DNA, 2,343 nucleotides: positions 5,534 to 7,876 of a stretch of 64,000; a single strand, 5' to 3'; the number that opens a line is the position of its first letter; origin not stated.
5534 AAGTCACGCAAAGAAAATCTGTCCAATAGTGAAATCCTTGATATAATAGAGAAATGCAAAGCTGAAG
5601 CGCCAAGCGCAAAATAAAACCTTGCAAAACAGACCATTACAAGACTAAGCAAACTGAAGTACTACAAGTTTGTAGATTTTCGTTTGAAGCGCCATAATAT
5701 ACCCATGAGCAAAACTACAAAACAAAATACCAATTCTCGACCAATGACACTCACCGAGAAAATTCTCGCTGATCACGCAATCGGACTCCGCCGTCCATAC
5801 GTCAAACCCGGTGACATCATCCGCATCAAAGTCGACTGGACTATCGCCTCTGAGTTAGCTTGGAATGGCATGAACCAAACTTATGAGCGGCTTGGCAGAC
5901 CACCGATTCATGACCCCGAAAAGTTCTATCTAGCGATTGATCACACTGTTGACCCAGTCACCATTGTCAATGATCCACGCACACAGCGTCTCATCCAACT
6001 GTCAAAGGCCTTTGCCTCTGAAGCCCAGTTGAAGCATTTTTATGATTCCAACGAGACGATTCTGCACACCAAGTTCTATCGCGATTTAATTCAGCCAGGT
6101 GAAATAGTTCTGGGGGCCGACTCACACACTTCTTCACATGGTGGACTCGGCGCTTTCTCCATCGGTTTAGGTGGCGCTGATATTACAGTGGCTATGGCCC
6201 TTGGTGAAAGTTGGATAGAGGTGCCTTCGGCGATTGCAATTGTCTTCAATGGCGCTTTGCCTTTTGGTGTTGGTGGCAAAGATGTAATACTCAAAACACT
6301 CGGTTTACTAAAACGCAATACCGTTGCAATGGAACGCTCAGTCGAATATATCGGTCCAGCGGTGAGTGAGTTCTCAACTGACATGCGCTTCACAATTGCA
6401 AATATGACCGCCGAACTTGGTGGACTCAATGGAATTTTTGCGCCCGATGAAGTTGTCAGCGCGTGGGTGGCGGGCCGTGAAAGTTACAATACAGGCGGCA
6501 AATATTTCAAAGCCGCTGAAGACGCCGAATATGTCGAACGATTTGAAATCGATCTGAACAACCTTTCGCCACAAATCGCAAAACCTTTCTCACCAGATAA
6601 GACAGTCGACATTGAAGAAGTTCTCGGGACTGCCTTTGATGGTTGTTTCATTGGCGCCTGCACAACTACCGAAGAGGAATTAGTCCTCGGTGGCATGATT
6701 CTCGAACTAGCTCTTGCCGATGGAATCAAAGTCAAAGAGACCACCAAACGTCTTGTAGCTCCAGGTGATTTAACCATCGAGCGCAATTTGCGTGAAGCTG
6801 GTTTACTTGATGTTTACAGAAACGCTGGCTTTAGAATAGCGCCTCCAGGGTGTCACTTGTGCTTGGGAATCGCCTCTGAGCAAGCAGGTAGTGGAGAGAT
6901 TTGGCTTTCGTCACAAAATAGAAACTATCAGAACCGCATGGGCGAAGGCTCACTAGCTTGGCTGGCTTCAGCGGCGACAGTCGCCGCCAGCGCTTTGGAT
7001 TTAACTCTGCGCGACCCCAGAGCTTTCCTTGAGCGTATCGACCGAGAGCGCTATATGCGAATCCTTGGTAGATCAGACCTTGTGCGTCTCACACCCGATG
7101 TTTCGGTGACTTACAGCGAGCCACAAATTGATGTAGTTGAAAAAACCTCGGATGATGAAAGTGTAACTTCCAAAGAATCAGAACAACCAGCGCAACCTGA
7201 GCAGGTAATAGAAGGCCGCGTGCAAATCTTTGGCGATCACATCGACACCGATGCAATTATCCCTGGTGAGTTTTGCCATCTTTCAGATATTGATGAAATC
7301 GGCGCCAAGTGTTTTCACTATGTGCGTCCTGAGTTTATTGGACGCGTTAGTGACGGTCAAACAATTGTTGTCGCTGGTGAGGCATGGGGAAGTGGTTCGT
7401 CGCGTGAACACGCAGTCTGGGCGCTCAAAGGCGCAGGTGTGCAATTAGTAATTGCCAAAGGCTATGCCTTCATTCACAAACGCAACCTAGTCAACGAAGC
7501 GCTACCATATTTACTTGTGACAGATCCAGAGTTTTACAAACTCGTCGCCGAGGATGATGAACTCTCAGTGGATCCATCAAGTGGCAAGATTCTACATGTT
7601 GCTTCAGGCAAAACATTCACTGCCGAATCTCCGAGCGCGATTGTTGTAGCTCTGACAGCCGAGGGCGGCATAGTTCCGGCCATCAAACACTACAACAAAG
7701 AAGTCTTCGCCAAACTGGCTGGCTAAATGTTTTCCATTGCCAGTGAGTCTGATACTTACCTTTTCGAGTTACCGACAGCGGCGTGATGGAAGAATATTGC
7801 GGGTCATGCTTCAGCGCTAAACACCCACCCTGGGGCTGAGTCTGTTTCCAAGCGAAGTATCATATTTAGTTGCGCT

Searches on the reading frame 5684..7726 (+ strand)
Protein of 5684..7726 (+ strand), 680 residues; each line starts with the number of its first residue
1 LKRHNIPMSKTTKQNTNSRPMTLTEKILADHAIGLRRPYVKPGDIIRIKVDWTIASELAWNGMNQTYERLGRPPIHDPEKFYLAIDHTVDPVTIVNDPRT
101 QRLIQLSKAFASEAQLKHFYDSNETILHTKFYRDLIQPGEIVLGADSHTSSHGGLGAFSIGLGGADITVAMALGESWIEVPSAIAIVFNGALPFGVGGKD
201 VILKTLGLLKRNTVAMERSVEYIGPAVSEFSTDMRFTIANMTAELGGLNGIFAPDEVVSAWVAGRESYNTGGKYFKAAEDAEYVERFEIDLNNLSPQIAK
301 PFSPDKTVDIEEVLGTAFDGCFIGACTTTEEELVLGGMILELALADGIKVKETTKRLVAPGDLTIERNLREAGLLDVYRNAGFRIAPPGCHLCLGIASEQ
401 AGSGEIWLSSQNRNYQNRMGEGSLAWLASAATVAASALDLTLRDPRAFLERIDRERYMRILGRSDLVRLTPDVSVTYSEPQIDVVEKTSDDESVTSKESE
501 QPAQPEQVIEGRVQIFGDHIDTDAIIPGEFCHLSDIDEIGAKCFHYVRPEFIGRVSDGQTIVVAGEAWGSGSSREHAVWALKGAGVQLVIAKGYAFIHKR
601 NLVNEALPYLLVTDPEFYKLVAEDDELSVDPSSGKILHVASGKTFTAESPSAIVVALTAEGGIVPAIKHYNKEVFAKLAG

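Call 41: search_protein_families(library=ncbifam, proteins=[window:5684-7726:+], max_evalue=0.001)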
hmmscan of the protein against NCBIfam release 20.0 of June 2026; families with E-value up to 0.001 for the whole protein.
window:5684-7726:+ (680 aa): 26 families (the best 25 are shown)
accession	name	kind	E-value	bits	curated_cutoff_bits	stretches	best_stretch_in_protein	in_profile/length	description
NF001614.1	PRK00402.1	subfamily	2e-99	333.1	385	1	21-446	1-415/415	aconitase/3-isopropylmalate dehydratase large subunit family protein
NF005558.0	PRK07229.1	equivalog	1.1e-97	328.2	612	1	19-631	1-597/647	aconitate hydratase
TIGR01343.1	hacA_fam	subfamily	1e-87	294.4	385.7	1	22-445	1-411/412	homoaconitate hydratase family protein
TIGR02086.1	IPMI_arch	subfamily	4.3e-85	285.9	410.15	1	21-446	1-410/411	3-isopropylmalate dehydratase/homoaconitate hydratase family large subunit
TIGR01342.1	acon_putative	hypoth_equivalog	5.2e-81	272.8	719.15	1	22-630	1-599/655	putative aconitate hydratase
TIGR02083.1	LEU2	equivalog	6.2e-79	265.9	610.65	1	21-446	1-417/419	3-isopropylmalate dehydratase large subunit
NF040615.1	HacA_Meth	equivalog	9e-69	232.2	550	1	21-439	1-412/419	homoaconitase large subunit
TIGR00139.1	h_aconitase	equivalog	6.9e-62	209.8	529.9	2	21-267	2-245/709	homoaconitase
NF009116.0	PRK12466.1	subfamily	9.8e-62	209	531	2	19-313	3-306/472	3-isopropylmalate dehydratase large subunit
NF004016.0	PRK05478.1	subfamily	9.5e-54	182.7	510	2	21-313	4-304/468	3-isopropylmalate dehydratase large subunit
TIGR01340.1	aconitase_mito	equivalog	3.3e-43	148.1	825.35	2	118-436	127-466/745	aconitate hydratase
NF006757.0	PRK09277.1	subfamily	8.5e-42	142.8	686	3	140-313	205-388/888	aconitate hydratase AcnA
NF009520.0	PRK12881.1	subfamily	1.7e-41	141.9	905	3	140-314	205-389/893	aconitate hydratase AcnA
TIGR00170.1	leuC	equivalog_domain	1.3e-40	139.4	560.25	2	53-313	34-303/466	3-isopropylmalate dehydratase large subunit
TIGR01341.1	aconitase_1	equivalog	3.1e-38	131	945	3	140-315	189-374/876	aconitate hydratase AcnA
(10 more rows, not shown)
